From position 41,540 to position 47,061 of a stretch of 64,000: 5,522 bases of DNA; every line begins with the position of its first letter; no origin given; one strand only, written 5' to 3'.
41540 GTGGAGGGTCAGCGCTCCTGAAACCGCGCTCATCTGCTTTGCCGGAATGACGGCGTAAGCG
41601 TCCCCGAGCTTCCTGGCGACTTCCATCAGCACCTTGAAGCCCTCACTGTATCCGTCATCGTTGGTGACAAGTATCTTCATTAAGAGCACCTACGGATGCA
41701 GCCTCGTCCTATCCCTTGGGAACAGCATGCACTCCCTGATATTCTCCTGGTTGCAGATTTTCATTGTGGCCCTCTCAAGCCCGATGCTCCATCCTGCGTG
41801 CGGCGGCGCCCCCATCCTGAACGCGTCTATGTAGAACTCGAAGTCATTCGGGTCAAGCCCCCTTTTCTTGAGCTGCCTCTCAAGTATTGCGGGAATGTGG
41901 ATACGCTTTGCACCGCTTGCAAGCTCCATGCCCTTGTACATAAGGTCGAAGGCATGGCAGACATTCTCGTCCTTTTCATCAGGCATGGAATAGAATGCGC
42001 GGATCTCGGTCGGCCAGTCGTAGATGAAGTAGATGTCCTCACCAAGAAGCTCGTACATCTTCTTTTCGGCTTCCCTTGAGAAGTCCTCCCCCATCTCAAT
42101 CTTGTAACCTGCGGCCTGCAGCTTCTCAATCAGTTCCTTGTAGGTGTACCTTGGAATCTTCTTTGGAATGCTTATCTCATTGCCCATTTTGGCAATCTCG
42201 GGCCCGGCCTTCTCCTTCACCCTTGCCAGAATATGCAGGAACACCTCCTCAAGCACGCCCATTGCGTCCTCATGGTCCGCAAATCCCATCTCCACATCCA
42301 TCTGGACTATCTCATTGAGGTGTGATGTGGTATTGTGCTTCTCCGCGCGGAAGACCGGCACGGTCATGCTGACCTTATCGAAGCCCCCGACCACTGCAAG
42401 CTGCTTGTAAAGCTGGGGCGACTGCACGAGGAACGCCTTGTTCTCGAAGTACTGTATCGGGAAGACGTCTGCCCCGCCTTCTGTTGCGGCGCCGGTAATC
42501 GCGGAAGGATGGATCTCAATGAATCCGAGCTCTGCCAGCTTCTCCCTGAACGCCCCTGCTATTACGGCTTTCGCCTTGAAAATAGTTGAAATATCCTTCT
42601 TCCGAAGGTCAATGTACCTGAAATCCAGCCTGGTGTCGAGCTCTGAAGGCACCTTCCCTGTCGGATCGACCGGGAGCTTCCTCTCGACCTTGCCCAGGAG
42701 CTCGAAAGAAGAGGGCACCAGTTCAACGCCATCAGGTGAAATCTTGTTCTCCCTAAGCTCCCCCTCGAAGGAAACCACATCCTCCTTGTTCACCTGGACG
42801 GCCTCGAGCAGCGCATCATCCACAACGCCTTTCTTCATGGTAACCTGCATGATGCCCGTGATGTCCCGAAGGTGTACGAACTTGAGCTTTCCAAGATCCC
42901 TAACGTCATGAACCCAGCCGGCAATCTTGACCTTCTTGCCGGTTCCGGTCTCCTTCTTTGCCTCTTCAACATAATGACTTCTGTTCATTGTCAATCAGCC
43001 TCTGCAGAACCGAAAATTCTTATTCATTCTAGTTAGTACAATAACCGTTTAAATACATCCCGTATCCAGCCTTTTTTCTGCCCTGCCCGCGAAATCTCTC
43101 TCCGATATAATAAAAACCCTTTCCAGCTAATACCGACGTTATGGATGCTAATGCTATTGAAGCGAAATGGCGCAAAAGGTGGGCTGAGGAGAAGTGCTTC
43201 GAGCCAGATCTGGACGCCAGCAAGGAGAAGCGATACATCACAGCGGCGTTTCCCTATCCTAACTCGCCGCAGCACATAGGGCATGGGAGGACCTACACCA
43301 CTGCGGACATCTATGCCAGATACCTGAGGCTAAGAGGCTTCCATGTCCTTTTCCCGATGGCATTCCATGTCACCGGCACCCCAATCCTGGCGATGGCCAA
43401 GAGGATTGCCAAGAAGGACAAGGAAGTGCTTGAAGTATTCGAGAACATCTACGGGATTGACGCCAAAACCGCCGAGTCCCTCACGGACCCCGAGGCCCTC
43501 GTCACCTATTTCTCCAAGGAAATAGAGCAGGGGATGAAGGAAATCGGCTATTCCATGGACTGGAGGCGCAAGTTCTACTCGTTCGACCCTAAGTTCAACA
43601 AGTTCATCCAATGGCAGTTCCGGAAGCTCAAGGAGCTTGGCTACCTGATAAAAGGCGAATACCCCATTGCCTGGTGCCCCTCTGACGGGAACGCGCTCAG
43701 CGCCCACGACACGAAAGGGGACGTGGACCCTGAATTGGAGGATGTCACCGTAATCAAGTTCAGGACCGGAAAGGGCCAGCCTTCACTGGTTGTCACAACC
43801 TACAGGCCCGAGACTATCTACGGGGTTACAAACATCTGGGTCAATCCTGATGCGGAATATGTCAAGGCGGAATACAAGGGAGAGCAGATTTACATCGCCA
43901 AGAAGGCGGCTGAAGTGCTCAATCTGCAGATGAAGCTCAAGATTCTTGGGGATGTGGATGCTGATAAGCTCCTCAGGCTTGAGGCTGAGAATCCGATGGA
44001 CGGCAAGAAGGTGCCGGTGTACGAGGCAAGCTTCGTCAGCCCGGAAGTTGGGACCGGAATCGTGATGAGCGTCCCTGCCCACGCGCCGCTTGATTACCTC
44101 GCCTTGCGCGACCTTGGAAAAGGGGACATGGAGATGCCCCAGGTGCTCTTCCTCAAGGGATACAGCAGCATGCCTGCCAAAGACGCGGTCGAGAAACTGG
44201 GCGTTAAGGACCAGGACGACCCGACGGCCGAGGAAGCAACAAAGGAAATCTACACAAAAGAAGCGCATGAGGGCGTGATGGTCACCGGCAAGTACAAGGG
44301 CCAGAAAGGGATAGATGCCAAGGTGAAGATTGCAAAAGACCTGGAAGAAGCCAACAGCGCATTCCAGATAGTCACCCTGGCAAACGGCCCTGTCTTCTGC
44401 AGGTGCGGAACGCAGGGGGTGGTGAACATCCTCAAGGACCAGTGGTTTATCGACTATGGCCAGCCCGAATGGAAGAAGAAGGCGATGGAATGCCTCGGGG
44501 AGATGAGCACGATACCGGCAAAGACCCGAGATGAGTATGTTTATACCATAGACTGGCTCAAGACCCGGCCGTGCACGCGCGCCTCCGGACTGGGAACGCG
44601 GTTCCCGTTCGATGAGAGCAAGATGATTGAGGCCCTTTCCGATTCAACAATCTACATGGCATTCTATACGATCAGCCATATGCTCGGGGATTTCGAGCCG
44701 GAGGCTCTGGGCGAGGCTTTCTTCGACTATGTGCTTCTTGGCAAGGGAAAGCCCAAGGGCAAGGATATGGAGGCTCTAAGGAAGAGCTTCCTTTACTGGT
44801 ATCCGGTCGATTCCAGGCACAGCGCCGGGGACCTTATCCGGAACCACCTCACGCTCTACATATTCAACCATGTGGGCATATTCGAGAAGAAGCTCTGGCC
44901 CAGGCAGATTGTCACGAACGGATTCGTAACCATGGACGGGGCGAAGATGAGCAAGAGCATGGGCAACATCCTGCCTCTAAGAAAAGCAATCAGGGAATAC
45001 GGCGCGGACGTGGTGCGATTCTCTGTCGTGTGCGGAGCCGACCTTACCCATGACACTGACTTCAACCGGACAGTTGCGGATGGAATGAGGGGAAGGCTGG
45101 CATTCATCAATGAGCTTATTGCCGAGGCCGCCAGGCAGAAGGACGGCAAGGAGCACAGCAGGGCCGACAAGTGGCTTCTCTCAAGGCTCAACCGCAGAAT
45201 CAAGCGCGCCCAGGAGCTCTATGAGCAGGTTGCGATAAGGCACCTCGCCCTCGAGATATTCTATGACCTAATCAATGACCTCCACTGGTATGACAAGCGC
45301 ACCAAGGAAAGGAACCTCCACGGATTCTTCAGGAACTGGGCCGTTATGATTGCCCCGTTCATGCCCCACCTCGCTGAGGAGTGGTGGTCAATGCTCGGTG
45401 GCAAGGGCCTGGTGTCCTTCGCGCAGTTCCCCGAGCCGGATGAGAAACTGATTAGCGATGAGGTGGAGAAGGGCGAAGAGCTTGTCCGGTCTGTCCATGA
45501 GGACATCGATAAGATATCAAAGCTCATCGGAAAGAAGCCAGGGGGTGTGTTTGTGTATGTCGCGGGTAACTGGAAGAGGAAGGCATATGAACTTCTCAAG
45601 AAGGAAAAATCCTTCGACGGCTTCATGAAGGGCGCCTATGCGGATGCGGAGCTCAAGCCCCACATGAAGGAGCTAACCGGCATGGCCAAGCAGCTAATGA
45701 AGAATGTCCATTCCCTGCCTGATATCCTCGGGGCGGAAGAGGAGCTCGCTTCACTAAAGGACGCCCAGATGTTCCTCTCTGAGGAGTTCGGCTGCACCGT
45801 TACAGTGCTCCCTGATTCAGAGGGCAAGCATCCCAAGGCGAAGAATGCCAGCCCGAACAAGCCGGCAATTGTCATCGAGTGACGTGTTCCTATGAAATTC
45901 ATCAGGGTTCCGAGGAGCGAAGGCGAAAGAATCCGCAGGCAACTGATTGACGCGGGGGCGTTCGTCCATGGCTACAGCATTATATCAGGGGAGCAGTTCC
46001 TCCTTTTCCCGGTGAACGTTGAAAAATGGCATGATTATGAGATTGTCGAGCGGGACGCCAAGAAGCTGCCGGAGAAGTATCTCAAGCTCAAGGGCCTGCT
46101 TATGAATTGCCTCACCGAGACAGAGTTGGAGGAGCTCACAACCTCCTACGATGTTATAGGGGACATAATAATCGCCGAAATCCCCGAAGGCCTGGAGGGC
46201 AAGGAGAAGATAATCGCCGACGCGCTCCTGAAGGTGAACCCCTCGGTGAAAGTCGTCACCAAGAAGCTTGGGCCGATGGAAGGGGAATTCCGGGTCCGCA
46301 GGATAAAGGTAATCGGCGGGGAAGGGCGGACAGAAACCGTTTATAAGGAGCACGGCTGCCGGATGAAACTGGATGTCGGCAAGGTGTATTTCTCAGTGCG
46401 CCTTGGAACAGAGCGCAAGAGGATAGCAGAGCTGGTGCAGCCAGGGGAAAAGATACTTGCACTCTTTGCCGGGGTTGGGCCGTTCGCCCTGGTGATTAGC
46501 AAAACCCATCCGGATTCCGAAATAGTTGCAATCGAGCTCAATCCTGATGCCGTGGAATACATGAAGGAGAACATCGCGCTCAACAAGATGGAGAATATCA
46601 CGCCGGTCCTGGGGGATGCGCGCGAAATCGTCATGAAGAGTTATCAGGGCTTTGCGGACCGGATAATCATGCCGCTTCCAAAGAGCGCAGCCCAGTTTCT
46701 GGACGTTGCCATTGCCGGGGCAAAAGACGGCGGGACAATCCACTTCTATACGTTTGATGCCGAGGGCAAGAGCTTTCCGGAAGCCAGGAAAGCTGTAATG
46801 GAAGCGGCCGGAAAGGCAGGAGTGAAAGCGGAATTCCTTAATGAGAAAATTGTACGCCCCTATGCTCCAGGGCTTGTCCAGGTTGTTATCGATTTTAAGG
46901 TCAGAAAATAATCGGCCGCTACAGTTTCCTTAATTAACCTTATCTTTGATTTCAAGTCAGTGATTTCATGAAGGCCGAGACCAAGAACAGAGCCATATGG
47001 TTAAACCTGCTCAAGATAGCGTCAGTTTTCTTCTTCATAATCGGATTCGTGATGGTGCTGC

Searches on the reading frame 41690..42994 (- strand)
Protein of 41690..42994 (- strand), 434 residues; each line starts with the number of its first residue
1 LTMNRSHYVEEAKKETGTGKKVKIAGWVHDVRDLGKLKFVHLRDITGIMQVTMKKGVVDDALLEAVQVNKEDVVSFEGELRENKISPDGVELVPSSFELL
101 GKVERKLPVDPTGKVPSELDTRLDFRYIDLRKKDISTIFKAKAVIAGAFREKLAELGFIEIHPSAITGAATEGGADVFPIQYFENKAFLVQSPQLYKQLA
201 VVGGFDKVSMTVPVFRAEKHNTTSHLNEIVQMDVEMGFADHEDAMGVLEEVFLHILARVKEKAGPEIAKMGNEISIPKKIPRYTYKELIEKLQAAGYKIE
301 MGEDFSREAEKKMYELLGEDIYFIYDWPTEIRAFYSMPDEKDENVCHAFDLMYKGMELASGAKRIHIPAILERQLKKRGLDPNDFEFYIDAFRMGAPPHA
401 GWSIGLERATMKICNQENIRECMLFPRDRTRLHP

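Call 92: search_protein_families(library=pfam, proteins=[window:41690-42994:-], max_evalue=0.00001)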
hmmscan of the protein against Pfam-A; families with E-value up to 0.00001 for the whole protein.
window:41690-42994:- (434 aa): 2 families
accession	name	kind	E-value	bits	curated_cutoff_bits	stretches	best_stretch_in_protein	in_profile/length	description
PF00152.25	tRNA-synt_2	-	5.3e-81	272.5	25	1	120-428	3-307/308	tRNA synthetases class II (D, K and N)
PF01336.31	tRNA_anti-codon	-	1.2e-14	54.4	27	1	22-100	1-75/75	OB-fold nucleic acid binding domain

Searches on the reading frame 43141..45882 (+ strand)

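Call 92: search_protein_families(library=pfam, proteins=[window:43141-45882:+], max_evalue=0.00001)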
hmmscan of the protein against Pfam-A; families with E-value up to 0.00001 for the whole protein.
window:43141-45882:+ (913 aa): 5 families
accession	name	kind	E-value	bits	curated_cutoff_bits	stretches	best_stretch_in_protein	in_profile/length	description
PF00133.28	tRNA-synt_1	-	1.2e-31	110.3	22.7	2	10-474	2-229/414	tRNA synthetases class I (I, L, M and V)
PF09334.17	tRNA-synt_1g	-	2.1e-27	96.3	20.1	2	32-103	2-73/391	tRNA synthetases class I (M)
PF08264.19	Anticodon_1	-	1.7e-23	83.6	25.1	1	676-793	1-133/148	Anticodon-binding domain of tRNA ligase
PF13603.12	tRNA-synt_1_2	-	1.6e-13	51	25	1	205-319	12-126/185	Leucyl-tRNA synthetase, editing domain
PF01406.26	tRNA-synt_1e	-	6.6e-13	49.1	27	1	564-642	216-292/301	tRNA synthetases class I (C) catalytic domain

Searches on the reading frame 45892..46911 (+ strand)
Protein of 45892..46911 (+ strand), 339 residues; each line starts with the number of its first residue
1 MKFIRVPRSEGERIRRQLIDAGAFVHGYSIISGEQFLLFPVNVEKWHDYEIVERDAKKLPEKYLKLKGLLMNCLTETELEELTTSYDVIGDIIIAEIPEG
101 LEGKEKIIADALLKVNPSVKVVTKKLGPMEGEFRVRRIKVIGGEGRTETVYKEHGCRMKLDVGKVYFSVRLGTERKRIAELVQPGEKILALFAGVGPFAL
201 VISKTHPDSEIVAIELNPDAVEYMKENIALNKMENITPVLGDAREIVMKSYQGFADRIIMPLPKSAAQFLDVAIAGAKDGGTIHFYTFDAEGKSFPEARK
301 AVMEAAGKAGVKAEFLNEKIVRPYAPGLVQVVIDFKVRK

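Call 92: search_protein_families(library=pfam, proteins=[window:45892-46911:+], max_evalue=0.00001)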
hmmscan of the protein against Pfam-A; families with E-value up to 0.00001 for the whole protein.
window:45892-46911:+ (339 aa): 6 families
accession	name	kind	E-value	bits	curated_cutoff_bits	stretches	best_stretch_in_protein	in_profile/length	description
PF02475.24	TRM5-TYW2_MTfase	-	1.7e-50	171.6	28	1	149-312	1-162/164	TRM5/TYW2 methyltransferase domain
PF25133.1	TYW2_N_2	-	9.7e-17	61.3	27.7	1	67-145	2-78/79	TYW2 N-terminal domain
PF18093.7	Trm5_N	-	1.4e-08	34.8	22.7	1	4-42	2-40/47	tRNA methyltransferase 5 N-terminal domain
PF02005.22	TRM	-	1.1e-06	28.5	27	1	206-285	72-151/376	N2,N2-dimethylguanosine tRNA methyltransferase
PF13847.12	Methyltransf_31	-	1.7e-06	28.2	27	1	184-258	3-78/145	Methyltransferase domain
PF05175.20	MTS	-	3.7e-06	27.1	23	1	184-250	31-98/170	Methyltransferase small domain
